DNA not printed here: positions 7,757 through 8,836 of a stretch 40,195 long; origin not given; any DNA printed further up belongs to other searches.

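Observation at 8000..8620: A zeta-toxin-like kinase module sits inside the giant ejected internal virion protein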

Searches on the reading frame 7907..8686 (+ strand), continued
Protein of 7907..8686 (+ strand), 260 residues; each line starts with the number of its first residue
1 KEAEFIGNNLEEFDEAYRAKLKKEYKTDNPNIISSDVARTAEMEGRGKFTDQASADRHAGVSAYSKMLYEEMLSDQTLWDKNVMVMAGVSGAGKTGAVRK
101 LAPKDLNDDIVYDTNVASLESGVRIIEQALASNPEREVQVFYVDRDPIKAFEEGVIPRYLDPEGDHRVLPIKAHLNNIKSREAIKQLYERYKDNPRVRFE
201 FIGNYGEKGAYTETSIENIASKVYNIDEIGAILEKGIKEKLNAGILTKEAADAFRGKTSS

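Call 45: search_protein_families(library=pfam, proteins=[P0081, P0082, P0084, P0085, P0086, P0095, P0103, P0092], max_evalue=0.0001)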
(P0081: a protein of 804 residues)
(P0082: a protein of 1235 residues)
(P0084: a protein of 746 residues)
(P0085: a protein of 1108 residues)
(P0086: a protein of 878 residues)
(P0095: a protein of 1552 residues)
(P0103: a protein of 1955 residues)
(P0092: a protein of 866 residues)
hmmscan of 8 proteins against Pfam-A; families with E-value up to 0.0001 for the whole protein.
P0081 (804 aa): 2 families
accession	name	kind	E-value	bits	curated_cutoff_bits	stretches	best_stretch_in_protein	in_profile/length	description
PF01464.25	SLT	-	5.9e-10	39.2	21.3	1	283-358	32-109/117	Transglycosylase SLT domain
PF06414.18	Zeta_toxin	-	3.6e-08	33.5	22.3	1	540-643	90-186/199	Zeta toxin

P0082 (1235 aa): 2 families
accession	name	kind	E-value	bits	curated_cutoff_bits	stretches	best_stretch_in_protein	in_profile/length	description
PF18763.7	ddrB-ParB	-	2.7e-30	105.4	27.6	1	773-894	2-120/121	ddrB-like ParB superfamily domain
PF06414.18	Zeta_toxin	-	2.8e-12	47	22.3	1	555-654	94-186/199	Zeta toxin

P0084 (746 aa): 1 family
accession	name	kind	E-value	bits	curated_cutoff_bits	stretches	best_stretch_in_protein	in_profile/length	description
PF06414.18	Zeta_toxin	-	6.8e-06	26.1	22.3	1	484-571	97-179/199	Zeta toxin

P0085 (1108 aa): 2 families
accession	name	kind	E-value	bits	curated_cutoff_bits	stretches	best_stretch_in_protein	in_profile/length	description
PF18763.7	ddrB-ParB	-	8.4e-26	90.9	27.6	1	385-502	6-119/121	ddrB-like ParB superfamily domain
PF06414.18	Zeta_toxin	-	6e-10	39.3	22.3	1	864-958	93-182/199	Zeta toxin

P0086 (878 aa): 2 families
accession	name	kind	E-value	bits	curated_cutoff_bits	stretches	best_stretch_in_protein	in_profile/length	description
PF01464.25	SLT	-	2.6e-19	69.3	21.3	1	300-390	3-100/117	Transglycosylase SLT domain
PF06414.18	Zeta_toxin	-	2e-09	37.6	22.3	1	598-698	93-186/199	Zeta toxin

P0095 (1552 aa): 1 family
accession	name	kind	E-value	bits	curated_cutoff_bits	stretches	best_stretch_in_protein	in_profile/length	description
PF06414.18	Zeta_toxin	-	1.6e-12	47.8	22.3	1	177-273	97-186/199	Zeta toxin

P0103 (1955 aa): 1 family
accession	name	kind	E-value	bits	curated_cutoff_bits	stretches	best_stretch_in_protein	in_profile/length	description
PF06414.18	Zeta_toxin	-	5.5e-07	29.7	22.3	0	699-783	97-177/199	Zeta toxin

P0092 (866 aa): 1 family
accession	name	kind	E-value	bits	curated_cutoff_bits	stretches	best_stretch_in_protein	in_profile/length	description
PF06414.18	Zeta_toxin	-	1.5e-12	47.8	22.3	1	618-715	97-187/199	Zeta toxin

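Call 49: search_protein_families(library=ncbifam, proteins=[window:7907-8686:+], max_evalue=0.01)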
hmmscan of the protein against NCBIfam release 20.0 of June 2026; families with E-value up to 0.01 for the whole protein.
window:7907-8686:+ (260 aa): 1 family
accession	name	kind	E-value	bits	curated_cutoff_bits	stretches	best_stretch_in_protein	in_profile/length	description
TIGR00064.1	ftsY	equivalog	0.0064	15.8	260.7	0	79-104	77-102/279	signal recognition particle-docking protein FtsY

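Call 50: fold_search(model_id=the predicted structure, library=viral)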
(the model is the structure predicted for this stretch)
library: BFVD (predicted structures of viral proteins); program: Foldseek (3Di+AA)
matches with E <= 10: 1021; with E <= 0.001: 9
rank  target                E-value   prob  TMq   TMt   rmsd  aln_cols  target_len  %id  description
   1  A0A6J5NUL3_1          1.8e-15  1.00  0.77  0.24   4.5       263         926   26  Uncharacterized protein [uncultured Caudovirales phage]
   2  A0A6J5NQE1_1          5.7e-14  1.00  0.75  0.28   4.1       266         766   24  Zeta toxin domain containing protein [uncultured Caudovirales phage]
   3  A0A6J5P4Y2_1          1.9e-09  1.00  0.66  0.17   5.8       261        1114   20  Uncharacterized protein [uncultured Caudovirales phage]
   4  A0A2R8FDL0            8.3e-09  1.00  0.70  0.66   4.4       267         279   13  P-loop containing nucleoside triphosphate hydrolase [Brazilian cedratvirus IHUMI]
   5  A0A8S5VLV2            1.9e-05  1.00  0.49  0.32  15.3       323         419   13  (no name in the UniProt tables at hand)
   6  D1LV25                2.5e-04  1.00  0.42  0.13  24.5       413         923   12  (no name in the UniProt tables at hand)
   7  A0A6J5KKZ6            5.7e-04  1.00  0.37  0.22  12.0       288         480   12  Zeta toxin domain containing protein [uncultured Caudovirales phage]
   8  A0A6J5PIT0            8.3e-04  1.00  0.41  0.17  13.2       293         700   13  Zeta toxin domain containing protein [uncultured Caudovirales phage]
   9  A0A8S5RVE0            8.8e-04  1.00  0.45  0.35  12.3       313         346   13  Zeta toxin [Siphoviridae sp. ctHip2]
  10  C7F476                1.2e-03  1.00  0.42  0.09  10.3       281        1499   11  (no name in the UniProt tables at hand)
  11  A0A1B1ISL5            1.2e-03  1.00  0.40  0.26  13.2       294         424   10  (no name in the UniProt tables at hand)
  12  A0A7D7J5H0            1.3e-03  1.00  0.34  0.31  19.5       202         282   16  (no name in the UniProt tables at hand)
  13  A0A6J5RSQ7            1.5e-03  1.00  0.37  0.50  11.9       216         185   11  AAA domain containing protein [uncultured Caudovirales phage]
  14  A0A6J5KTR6            2.1e-03  0.99  0.37  0.27  21.9       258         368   11  AAA domain containing protein [uncultured Caudovirales phage]
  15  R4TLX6                2.1e-03  0.99  0.38  0.09  18.9       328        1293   15  (no name in the UniProt tables at hand)
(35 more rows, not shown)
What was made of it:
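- BFVD top hits are 766-1114-aa phage proteins, one annotated as zeta-toxin domain-containing (call 50).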

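Call 67: search_protein_families(library=pfam, alignment_id=A4, max_evalue=0.00001)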
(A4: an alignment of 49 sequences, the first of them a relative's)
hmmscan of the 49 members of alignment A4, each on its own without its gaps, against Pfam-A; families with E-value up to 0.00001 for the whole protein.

A. member 1, P0078 (362 aa): 1 family
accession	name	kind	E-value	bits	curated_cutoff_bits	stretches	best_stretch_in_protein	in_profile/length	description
PF06414.18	Zeta_toxin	-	2.3e-10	40.7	22.3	1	215-306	96-182/199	Zeta toxin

B. families by the number of members that match (of 49 scanned): 8 families
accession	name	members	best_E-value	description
PF06414.18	Zeta_toxin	49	4.2e-24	Zeta toxin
PF18763.7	ddrB-ParB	7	5.2e-37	ddrB-like ParB superfamily domain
PF23780.1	S-AdoMet_lyase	2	4.5e-20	S-Adenosylmethionine lyase family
PF18823.6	InPase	1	4.6e-52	Inorganic Pyrophosphatase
PF18760.7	ART-PolyVal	1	4.1e-40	ADP-Ribosyltransferase in polyvalent proteins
PF00293.34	NUDIX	1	2.5e-17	NUDIX domain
PF01464.25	SLT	1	5.9e-10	Transglycosylase SLT domain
PF11697.13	DUF3293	1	5.6e-06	Protein of unknown function (DUF3293)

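Call 78: search_dna_similar(query=P0091, collection=phages, mode=protein, max_rows=40, max_evalue=1e-10)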
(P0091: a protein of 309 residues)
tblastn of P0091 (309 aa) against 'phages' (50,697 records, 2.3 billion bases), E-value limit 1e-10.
Records with a match: 1; places in all: 1; records where one place covers at least 80% of the query: 1.
Best place of each record, by identity: <60% 1.
By first word of the organism name: Caudoviricetes 1.
By host as written in the record: - 1.
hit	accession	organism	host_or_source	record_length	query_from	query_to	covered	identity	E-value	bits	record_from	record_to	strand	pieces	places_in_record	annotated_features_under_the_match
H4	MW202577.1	Caudoviricetes sp.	Manatee Spring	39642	48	302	83%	34.1%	6e-26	113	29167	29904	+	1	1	thymidylate kinase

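Call 79: search_dna_similar(query=P0091, collection=plasmids, mode=protein, max_rows=25, max_evalue=1e-10)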
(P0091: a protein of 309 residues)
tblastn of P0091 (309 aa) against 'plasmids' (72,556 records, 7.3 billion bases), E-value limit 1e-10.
No match.
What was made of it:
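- Tried and rejected: 1 of 50,697 GenBank phage records, and no PLSDB plasmid at E<=1e-10 (calls 78, 79).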

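Call 80: find_related_loci(query=A1, collection=viral_contigs, flank=8000)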
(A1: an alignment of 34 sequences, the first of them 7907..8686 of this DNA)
Query A1 (260 aa) in viral_contigs; peptide patterns used: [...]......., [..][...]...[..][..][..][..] (x = any residue, [..] = any of these).
472 stretches matched a pattern; 308 encode a relative of the query (tblastn E <= 1e-3); the best 80 are kept; 80 distinct loci.
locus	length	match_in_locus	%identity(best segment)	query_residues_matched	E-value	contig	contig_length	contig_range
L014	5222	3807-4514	35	20-248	6e-31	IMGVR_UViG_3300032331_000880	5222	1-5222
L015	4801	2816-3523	35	20-248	1e-30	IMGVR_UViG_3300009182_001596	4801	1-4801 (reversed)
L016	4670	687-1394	35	20-248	2e-30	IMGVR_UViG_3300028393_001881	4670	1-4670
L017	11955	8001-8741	34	10-245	3e-30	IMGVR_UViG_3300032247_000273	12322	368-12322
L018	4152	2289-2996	36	19-247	3e-29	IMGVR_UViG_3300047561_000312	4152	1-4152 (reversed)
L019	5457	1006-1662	35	32-247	1e-28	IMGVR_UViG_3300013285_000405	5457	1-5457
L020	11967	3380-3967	37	20-209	3e-28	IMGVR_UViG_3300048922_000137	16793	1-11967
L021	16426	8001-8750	35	2-256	5e-28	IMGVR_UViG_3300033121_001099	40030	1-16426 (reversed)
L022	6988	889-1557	35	13-219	5e-28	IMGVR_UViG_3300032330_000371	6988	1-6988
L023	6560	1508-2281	32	10-257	9e-28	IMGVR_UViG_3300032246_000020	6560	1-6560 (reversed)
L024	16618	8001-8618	36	20-219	1e-27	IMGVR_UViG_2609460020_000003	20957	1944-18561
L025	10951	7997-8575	38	32-219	1e-27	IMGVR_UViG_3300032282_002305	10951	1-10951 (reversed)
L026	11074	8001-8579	38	32-219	9e-28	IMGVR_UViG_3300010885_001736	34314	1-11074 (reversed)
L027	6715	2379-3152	33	10-257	2e-27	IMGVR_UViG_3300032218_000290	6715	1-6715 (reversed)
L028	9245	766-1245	41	54-209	4e-27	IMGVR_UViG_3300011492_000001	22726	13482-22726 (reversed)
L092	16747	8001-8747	32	6-254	2e-24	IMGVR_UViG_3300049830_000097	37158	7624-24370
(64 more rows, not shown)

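Call 84: search_protein_families(library=phrogs, proteins=[L021:123-1463:+, L021:1497-3143:+, L021:2965-4029:+, L021:4076-4807:+, L021:4809-5924:+, L021:9548-11815:+, L092:1187-1768:+, L092:1768-3942:+, L092:4864-6936:+, L092:10961-13429:+], max_evalue=0.001)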
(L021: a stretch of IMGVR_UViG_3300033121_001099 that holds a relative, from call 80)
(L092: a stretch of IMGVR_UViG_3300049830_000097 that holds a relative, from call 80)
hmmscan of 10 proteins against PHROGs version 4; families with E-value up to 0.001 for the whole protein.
L021:123-1463:+ (446 aa): 2 families
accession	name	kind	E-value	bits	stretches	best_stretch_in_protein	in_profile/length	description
phrog_14220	-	unknown function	6.3e-05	23.2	1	142-217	105-176/401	-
phrog_15511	-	unknown function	0.00025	21.2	1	222-387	212-345/511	-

L021:1497-3143:+ (548 aa): 1 family
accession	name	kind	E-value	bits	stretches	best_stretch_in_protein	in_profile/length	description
phrog_15511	-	unknown function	0.00024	21.3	1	54-141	222-307/511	-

L021:2965-4029:+ (354 aa): 0 families

L021:4076-4807:+ (243 aa): 0 families

L021:4809-5924:+ (371 aa): 0 families

L021:9548-11815:+ (755 aa): 0 families

L092:1187-1768:+ (193 aa): 2 families
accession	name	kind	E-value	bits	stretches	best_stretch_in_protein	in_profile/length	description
phrog_394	-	tail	1.7e-52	178.7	1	1-185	1-185/190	tail protein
phrog_9239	-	tail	1.5e-10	41.1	1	1-185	1-185/741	tail tubular protein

L092:1768-3942:+ (724 aa): 5 families
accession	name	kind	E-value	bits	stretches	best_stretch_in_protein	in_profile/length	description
phrog_376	-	tail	1.1e-185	620.1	1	1-722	1-710/712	tail protein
phrog_15566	-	tail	5.6e-96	323.2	2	307-558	30-282/552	tail protein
phrog_20269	-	unknown function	1.4e-39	137.2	1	6-360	5-335/374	-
phrog_30010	-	unknown function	2.7e-19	70.3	1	446-558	190-303/517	-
phrog_457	-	tail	1.4e-08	34.8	1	362-651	389-701/793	tail protein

L092:4864-6936:+ (690 aa): 2 families
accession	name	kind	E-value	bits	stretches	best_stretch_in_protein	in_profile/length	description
phrog_992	-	head and packaging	2.2e-52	179.7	1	236-690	327-761/764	head protein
phrog_35810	-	unknown function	1.1e-20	75.2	1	489-690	7-193/201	-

L092:10961-13429:+ (822 aa): 4 families
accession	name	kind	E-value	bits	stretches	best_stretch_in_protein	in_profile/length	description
phrog_684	-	head and packaging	4.2e-288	959.3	1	1-822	1-826/840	virion structural protein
phrog_23925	-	unknown function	2.5e-121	406.8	1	1-466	1-469/471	-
phrog_26678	-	unknown function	3e-95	320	1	505-821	1-310/324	-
phrog_342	-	head and packaging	9.2e-05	21.6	1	624-788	1055-1222/1235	internal virion protein with endolysin domain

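Call 86: search_solved_structures(query=L092:6717-10955:+, max_evalue=0.01)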
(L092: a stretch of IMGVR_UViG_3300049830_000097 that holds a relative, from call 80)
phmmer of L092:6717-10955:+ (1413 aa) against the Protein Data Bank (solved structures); distinct sequences matched with E-value up to 0.01: 2.
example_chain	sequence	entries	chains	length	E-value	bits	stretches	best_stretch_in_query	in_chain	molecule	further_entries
6eph_B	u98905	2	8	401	6.3e-07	30.8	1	435-594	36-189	Zeta_1 toxin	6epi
6epg_B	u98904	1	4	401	4.2e-06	28.1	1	435-594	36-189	Zeta_1 toxin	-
